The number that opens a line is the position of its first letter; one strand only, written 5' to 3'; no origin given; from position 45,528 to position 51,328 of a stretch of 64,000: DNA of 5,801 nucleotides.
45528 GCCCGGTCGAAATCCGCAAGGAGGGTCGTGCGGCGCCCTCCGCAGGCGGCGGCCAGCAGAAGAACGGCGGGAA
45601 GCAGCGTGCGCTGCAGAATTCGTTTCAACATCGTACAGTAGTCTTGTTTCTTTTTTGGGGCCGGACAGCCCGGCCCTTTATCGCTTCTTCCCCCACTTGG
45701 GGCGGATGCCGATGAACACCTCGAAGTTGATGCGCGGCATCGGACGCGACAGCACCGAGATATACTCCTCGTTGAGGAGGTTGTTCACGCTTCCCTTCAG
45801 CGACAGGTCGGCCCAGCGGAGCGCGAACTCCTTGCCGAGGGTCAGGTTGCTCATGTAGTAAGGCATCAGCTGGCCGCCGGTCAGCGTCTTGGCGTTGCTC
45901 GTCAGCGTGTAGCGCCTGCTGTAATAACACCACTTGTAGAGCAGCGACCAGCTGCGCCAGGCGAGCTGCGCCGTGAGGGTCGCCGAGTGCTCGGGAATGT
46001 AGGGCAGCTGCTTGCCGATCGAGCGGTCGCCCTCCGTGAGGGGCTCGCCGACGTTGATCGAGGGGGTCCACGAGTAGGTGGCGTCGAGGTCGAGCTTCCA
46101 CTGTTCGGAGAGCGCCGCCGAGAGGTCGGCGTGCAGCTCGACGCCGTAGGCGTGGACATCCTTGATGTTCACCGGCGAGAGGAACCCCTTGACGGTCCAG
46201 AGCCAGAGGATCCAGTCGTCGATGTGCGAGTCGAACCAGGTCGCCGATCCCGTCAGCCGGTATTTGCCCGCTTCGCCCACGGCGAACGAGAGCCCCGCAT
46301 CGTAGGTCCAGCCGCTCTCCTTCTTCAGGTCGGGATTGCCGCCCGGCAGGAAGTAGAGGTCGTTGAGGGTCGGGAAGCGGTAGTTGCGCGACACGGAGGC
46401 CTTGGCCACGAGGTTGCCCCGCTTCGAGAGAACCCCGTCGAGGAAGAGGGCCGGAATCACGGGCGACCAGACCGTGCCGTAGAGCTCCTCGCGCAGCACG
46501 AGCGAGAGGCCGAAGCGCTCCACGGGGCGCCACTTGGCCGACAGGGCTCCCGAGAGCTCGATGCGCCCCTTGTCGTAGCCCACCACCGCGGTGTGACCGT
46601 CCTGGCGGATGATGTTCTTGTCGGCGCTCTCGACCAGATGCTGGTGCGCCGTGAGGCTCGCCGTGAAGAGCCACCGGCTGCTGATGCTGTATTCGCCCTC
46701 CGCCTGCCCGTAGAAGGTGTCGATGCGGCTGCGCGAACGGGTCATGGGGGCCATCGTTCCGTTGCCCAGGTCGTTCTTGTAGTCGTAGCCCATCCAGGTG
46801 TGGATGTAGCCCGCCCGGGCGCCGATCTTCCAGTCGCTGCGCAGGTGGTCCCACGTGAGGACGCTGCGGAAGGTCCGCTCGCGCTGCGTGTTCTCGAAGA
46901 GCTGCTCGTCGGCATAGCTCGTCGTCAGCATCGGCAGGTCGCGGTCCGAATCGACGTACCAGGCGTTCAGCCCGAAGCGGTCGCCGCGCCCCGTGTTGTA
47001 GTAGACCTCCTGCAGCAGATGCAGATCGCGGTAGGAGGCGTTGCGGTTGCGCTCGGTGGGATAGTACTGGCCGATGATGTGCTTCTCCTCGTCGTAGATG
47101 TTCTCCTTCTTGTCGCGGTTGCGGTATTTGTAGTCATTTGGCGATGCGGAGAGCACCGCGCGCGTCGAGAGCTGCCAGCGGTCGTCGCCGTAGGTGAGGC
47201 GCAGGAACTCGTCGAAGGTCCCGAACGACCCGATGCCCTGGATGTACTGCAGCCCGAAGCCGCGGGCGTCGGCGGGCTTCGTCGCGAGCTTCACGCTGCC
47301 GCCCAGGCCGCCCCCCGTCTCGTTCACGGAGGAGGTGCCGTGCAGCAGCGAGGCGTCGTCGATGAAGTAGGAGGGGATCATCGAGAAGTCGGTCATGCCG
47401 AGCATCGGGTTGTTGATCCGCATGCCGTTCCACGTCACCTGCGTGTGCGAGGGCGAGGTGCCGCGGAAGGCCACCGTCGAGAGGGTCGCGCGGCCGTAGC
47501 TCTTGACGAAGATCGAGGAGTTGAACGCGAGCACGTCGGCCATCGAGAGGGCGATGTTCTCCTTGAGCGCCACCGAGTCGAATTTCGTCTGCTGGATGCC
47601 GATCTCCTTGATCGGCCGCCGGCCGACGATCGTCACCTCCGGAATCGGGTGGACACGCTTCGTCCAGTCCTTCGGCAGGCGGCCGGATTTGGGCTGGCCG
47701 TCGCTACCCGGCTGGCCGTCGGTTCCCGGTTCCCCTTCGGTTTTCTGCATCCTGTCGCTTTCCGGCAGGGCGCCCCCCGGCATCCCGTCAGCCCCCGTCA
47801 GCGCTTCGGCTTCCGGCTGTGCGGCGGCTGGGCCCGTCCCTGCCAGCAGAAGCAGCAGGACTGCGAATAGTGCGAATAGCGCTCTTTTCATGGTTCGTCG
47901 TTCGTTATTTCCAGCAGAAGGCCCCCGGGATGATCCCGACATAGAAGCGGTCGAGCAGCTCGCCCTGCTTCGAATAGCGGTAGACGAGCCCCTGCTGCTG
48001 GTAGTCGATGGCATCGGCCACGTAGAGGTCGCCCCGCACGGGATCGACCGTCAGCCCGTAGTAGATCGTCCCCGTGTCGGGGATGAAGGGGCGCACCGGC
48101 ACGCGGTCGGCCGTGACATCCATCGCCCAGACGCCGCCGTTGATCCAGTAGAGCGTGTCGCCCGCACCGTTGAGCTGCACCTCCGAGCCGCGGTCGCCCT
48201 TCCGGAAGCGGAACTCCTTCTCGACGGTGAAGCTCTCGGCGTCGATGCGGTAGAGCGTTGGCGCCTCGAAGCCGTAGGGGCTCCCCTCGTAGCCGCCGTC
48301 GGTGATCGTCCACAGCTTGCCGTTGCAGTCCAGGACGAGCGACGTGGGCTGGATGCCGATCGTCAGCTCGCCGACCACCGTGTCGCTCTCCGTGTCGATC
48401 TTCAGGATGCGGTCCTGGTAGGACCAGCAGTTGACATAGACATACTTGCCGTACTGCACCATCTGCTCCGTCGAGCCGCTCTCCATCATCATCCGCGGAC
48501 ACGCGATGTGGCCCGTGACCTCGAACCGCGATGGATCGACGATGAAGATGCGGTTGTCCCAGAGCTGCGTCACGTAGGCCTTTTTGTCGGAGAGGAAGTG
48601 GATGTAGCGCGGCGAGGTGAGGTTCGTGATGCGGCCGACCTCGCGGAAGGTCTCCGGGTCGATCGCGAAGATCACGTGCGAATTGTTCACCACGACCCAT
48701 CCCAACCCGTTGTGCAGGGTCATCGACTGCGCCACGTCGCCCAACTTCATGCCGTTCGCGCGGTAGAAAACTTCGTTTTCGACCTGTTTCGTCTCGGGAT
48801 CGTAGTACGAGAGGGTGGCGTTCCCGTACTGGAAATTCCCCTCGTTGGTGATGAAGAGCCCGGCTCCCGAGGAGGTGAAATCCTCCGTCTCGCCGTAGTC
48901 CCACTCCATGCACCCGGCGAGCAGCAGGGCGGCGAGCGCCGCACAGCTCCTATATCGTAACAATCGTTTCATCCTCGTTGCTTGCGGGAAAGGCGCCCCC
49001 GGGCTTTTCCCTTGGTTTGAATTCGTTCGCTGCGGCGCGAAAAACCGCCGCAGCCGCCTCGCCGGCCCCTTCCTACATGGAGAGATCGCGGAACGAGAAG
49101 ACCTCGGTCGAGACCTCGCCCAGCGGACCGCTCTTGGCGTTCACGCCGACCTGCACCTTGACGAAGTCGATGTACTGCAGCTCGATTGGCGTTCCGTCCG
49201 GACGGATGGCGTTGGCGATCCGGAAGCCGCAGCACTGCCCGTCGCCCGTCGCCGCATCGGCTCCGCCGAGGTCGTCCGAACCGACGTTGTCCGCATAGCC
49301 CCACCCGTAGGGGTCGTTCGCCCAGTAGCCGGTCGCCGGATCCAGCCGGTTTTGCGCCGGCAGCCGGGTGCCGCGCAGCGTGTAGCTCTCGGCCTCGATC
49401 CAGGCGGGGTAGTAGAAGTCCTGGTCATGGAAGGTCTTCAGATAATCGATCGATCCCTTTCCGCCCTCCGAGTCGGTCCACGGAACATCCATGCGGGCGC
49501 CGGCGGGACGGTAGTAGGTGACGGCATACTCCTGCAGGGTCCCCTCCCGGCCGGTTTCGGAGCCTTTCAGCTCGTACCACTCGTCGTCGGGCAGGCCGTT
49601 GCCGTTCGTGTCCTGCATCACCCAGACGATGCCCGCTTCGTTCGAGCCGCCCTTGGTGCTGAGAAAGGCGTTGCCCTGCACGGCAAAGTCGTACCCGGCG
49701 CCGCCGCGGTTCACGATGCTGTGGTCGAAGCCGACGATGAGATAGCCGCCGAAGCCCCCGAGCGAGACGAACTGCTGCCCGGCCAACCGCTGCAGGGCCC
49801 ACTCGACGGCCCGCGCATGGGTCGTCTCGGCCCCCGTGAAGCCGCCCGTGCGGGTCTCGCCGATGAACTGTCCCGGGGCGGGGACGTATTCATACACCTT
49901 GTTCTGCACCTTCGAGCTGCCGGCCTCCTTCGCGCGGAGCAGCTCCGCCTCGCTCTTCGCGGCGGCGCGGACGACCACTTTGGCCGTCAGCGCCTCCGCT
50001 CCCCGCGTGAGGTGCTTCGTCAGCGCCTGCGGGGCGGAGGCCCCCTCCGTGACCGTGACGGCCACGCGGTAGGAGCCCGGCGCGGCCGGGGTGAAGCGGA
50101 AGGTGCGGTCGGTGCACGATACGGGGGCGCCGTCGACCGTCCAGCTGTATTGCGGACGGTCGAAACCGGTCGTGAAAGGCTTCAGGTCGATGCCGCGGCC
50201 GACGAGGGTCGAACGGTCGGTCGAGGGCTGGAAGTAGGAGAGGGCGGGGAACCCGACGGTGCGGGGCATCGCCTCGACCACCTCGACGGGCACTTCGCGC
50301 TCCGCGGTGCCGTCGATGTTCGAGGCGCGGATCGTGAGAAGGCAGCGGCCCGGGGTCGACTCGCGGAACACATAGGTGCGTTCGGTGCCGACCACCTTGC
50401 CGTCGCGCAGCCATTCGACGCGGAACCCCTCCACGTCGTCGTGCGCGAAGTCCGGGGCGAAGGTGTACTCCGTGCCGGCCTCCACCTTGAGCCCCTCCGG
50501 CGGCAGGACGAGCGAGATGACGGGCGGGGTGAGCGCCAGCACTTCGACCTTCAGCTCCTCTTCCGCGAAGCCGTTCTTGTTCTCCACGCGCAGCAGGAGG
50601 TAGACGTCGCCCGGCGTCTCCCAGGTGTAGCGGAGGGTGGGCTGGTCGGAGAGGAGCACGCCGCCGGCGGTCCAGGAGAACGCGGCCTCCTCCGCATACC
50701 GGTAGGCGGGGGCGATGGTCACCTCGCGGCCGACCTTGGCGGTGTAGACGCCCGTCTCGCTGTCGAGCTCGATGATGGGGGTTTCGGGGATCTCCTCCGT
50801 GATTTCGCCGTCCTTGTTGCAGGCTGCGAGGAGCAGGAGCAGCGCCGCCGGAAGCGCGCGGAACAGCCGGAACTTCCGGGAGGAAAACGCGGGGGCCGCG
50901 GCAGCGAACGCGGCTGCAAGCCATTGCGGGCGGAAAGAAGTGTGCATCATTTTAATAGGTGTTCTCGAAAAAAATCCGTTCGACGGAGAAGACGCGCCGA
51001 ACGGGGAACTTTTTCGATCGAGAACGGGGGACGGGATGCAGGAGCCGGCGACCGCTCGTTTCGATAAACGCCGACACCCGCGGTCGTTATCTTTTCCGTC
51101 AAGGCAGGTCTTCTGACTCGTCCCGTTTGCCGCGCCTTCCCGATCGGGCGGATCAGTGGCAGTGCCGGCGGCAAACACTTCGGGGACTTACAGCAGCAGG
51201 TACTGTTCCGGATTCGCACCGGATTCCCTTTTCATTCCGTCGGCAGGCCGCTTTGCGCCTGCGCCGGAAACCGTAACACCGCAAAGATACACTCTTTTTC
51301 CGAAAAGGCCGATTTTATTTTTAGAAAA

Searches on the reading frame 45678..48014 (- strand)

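Call 38: search_protein_families(library=pfam, proteins=[window:45678-48014:-], max_evalue=0.001)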
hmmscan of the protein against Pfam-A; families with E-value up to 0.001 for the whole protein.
window:45678-48014:- (778 aa): 2 families
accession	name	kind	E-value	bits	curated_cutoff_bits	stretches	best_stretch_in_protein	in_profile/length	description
PF00593.30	TonB_dep_Rec_b-barrel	-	6.1e-34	119.1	27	1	266-746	10-436/436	TonB dependent receptor-like, beta-barrel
PF07715.20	Plug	-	8.2e-12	46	23.9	1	145-239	12-106/107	TonB-dependent Receptor Plug Domain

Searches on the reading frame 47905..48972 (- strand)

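Call 38: search_protein_families(library=pfam, proteins=[window:47905-48972:-], max_evalue=0.001)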
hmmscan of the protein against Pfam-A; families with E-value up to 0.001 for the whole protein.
window:47905-48972:- (355 aa): 2 families
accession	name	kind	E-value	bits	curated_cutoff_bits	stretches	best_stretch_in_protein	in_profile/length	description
PF16819.11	DUF5074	-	1.6e-25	90.4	27.2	1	38-342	2-337/353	Domain of unknown function (DUF5074)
PF05096.18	Glu_cyclase_2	-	9.6e-07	28.9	22.3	1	45-205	54-206/249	Glutamine cyclotransferase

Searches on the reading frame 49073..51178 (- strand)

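Call 38: search_protein_families(library=pfam, proteins=[window:49073-51178:-], max_evalue=0.001)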
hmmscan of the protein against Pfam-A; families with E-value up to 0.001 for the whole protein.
window:49073-51178:- (701 aa): 5 families
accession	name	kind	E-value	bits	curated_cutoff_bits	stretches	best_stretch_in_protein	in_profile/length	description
PF16820.11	PKD_3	-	9.9e-45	150.7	26.3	3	134-200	2-68/68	PKD-like domain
PF00801.26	PKD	-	7.2e-11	42.4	23.5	0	150-213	14-80/80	PKD domain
PF06832.18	BiPBP_C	-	1.2e-06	28.8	26.8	0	341-381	43-85/90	Penicillin-Binding Protein C-terminus Family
PF07679.22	I-set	-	0.00031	21.2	23.7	0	227-289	7-66/90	Immunoglobulin I-set domain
PF18911.6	PKD_4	-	0.00032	21.1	27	0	343-388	36-79/85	PKD domain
